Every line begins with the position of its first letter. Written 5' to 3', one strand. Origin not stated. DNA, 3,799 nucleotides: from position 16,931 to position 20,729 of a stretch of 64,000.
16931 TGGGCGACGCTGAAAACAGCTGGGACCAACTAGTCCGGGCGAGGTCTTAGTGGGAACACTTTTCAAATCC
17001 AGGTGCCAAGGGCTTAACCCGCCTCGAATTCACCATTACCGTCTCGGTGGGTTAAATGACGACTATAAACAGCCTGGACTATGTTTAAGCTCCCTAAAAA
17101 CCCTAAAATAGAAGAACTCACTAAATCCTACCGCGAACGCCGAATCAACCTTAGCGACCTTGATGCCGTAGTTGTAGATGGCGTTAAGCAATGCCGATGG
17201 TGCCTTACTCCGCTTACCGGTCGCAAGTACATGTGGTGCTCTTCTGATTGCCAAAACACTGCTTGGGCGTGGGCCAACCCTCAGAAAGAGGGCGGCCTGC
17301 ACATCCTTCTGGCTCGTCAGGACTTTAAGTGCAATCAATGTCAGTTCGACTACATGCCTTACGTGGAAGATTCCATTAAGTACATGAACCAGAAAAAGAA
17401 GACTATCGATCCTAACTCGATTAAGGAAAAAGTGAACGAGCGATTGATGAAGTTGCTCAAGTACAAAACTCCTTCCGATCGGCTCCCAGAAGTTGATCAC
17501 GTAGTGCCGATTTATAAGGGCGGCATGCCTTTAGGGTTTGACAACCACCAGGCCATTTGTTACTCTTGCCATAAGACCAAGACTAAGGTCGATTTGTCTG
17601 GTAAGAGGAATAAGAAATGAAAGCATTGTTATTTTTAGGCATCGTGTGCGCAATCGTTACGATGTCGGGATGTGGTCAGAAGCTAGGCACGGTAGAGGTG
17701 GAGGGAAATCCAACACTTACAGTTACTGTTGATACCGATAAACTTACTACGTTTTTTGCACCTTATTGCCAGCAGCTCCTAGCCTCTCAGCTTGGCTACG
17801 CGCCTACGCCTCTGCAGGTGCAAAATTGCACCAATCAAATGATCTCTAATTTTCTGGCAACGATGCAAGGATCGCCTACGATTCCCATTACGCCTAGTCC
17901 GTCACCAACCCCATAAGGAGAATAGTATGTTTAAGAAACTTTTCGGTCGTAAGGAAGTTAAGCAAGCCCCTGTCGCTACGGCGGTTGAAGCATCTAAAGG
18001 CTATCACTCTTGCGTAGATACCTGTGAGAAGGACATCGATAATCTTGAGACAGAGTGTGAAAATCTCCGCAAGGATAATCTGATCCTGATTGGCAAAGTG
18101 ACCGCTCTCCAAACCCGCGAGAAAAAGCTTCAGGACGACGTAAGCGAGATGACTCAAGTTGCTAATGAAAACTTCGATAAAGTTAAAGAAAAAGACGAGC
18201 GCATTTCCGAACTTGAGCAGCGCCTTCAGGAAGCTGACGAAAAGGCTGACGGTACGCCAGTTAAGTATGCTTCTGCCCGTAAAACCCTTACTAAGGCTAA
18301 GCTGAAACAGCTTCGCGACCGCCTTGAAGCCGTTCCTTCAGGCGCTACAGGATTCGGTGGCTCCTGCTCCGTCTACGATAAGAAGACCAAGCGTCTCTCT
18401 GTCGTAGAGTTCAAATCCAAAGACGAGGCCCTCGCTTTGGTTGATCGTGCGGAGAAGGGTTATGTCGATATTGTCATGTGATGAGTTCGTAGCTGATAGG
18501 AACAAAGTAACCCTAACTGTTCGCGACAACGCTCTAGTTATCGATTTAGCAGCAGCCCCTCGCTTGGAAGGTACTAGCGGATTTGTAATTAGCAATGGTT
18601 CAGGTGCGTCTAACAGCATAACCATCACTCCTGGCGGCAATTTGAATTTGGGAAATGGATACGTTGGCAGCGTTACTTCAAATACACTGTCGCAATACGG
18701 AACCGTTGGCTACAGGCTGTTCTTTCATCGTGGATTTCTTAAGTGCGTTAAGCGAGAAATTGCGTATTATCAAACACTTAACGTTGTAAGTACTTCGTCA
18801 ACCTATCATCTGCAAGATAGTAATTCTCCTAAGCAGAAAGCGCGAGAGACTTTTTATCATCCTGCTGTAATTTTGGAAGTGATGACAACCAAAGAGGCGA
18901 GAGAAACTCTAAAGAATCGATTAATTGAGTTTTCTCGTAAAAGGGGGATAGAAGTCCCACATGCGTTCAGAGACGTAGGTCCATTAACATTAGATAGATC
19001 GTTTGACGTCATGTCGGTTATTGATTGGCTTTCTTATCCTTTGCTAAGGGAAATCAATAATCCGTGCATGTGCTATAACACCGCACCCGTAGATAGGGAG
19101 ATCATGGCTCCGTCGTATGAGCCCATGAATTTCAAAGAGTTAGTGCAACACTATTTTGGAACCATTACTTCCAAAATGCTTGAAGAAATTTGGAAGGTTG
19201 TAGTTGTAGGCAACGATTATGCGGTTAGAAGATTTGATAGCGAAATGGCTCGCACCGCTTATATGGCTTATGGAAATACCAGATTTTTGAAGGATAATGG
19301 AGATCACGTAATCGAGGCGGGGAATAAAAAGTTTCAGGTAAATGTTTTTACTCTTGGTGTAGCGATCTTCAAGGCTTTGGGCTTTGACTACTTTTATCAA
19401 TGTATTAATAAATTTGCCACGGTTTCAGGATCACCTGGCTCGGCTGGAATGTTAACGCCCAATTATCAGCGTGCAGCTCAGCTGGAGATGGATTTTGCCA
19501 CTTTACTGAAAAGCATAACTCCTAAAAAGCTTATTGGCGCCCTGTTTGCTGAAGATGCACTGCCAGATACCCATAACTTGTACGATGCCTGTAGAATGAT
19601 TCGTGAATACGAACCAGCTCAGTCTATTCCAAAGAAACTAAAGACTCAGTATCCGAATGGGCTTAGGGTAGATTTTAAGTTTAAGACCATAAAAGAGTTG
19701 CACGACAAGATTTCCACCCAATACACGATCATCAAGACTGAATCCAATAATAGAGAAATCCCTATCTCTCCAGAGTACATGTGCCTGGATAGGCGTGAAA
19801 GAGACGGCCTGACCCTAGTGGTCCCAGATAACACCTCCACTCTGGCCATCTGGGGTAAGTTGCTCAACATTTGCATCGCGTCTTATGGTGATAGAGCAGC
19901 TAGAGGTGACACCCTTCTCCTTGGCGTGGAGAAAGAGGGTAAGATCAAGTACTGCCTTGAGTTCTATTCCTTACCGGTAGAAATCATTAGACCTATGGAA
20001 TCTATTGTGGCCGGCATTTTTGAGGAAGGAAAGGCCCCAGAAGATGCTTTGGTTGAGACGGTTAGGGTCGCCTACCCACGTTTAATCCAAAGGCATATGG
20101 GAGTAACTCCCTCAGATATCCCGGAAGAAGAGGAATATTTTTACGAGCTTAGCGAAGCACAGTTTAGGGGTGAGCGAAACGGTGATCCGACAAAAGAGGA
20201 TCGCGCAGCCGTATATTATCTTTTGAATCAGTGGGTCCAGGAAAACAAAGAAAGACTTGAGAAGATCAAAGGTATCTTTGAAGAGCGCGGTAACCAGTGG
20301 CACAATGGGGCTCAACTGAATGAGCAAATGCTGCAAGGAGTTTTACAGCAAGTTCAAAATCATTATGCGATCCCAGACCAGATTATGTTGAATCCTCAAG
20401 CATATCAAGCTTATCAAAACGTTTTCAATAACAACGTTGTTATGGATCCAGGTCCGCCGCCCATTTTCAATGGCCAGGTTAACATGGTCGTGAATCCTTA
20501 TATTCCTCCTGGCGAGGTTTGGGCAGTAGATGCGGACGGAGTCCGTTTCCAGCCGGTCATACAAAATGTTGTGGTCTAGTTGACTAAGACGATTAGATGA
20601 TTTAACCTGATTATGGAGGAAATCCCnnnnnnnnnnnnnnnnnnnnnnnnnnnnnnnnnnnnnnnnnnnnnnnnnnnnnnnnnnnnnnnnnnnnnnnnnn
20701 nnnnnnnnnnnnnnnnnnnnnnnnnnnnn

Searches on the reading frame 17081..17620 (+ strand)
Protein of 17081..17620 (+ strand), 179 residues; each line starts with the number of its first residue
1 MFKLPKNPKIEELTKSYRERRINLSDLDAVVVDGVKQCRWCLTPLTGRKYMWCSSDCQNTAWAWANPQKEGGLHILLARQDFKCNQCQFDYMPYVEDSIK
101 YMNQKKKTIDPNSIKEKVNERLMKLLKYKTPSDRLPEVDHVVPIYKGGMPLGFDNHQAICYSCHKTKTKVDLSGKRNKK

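Call 82: search_protein_families(library=pfam, proteins=[window:17081-17620:+], max_evalue=0.0001)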
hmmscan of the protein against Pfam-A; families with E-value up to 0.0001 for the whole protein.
window:17081-17620:+ (179 aa): 1 family
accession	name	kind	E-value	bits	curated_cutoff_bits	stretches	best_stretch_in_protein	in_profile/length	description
PF01844.29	HNH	-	1.9e-07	31.5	21.4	1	137-169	15-46/47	HNH endonuclease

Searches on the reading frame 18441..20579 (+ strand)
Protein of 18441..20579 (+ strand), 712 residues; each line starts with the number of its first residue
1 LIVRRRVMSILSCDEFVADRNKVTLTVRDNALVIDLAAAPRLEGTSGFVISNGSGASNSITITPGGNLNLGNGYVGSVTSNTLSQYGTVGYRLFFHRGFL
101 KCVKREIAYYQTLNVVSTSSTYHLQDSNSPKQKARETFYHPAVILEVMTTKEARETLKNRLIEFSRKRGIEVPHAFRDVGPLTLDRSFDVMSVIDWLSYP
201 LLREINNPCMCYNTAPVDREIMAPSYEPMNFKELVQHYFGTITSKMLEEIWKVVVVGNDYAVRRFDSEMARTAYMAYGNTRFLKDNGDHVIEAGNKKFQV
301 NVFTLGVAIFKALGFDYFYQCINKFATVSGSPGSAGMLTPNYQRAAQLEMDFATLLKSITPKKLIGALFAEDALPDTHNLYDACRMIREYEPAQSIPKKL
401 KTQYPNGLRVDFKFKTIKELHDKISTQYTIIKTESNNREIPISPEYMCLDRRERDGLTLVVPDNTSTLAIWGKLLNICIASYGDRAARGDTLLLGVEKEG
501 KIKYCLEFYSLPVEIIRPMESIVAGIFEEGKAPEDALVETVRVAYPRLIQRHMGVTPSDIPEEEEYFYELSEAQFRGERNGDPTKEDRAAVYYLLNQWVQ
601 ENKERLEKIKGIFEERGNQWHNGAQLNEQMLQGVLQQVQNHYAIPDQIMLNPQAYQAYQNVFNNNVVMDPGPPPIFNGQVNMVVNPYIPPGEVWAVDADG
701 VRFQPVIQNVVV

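Call 9: search_protein_families(library=phrogs, proteins=[window:18441-20579:+], max_evalue=0.00001)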
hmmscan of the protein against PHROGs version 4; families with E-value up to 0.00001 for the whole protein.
window:18441-20579:+ (712 aa): 1 family
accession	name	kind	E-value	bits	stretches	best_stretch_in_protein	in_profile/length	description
phrog_16315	-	unknown function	1.9e-07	31.1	1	418-509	395-481/532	-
